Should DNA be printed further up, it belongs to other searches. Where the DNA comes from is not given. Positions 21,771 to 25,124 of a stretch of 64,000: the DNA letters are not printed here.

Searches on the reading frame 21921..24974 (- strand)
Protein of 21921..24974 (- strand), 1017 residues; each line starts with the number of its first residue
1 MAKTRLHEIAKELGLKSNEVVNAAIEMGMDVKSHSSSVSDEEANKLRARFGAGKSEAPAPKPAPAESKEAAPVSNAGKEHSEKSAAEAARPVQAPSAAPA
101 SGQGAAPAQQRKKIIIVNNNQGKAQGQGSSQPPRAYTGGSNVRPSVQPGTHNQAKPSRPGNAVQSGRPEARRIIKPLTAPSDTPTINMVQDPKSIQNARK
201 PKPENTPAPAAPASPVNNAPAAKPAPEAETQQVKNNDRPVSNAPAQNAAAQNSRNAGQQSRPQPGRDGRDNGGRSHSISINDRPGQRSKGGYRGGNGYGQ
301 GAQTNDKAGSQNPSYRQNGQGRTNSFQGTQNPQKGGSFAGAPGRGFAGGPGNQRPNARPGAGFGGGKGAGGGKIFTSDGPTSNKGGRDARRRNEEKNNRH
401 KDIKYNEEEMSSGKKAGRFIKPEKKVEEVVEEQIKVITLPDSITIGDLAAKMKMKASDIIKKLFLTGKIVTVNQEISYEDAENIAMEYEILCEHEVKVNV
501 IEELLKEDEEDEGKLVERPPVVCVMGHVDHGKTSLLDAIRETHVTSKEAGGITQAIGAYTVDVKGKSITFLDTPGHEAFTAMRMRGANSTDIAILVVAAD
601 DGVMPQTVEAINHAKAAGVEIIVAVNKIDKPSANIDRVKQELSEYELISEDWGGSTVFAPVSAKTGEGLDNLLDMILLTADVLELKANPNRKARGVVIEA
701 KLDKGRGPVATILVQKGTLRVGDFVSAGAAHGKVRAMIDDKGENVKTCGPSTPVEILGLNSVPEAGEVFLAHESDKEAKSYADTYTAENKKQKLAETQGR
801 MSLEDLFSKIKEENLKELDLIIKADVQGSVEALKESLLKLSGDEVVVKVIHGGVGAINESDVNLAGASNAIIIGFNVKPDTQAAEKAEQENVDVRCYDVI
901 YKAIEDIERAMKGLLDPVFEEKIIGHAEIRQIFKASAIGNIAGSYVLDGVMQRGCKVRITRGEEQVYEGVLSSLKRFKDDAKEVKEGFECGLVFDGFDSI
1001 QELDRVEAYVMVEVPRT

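Call 31: search_protein_families(library=ncbifam, proteins=[window:21921-24974:-], max_evalue=1e-10)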
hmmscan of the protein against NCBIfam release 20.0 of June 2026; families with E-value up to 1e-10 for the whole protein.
window:21921-24974:- (1017 aa): 23 families
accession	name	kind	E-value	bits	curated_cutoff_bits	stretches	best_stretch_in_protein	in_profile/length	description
TIGR00487.1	IF-2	equivalog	1.1e-244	813.6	424.4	1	435-1017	4-585/587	translation initiation factor IF-2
NF003078.0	PRK04004.1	equivalog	8e-60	203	468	2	518-630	10-140/598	translation initiation factor IF-2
TIGR00491.2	aIF-2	equivalog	3e-51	174.6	554.75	2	518-630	3-133/591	translation initiation factor IF-2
NF011418.0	PRK14845.1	equivalog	6.9e-42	143.3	756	2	533-630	475-590/1049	translation initiation factor IF-2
TIGR00231.1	small_GTP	domain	1.8e-33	115.6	42.5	1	519-676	3-162/164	GTP-binding protein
TIGR00475.1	selB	equivalog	2.2e-32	112.5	242.25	1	522-737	3-223/581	selenocysteine-specific translation elongation factor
TIGR01393.1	lepA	equivalog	1.3e-23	83.3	533.9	1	523-726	7-223/595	translation elongation factor 4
TIGR01394.1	TypA_BipA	equivalog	1.8e-18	66.2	757.3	1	522-734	4-242/594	translational GTPase TypA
NF009373.0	PRK12736.1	subfamily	2.5e-18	66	452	1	522-727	15-245/394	elongation factor Tu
TIGR03680.1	eif2g_arch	equivalog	3.8e-17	62.6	514.5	1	566-677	81-193/407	translation initiation factor IF-2 subunit gamma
NF003077.0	PRK04000.1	equivalog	1.1e-16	61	315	1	566-677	85-197/412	translation initiation factor IF-2 subunit gamma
NF000766.0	PRK00049.1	subfamily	2.4e-16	59.6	449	1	522-725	15-245/396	elongation factor Tu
NF009372.0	PRK12735.1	subfamily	4.4e-16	58.7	479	1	522-726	15-246/396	elongation factor Tu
NF008969.0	PRK12317.1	subfamily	9.8e-16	57.3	502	1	550-672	69-197/426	elongation factor 1-alpha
TIGR00485.1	EF-Tu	equivalog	4.5e-15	55.3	522.4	1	522-726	15-244/394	elongation factor Tu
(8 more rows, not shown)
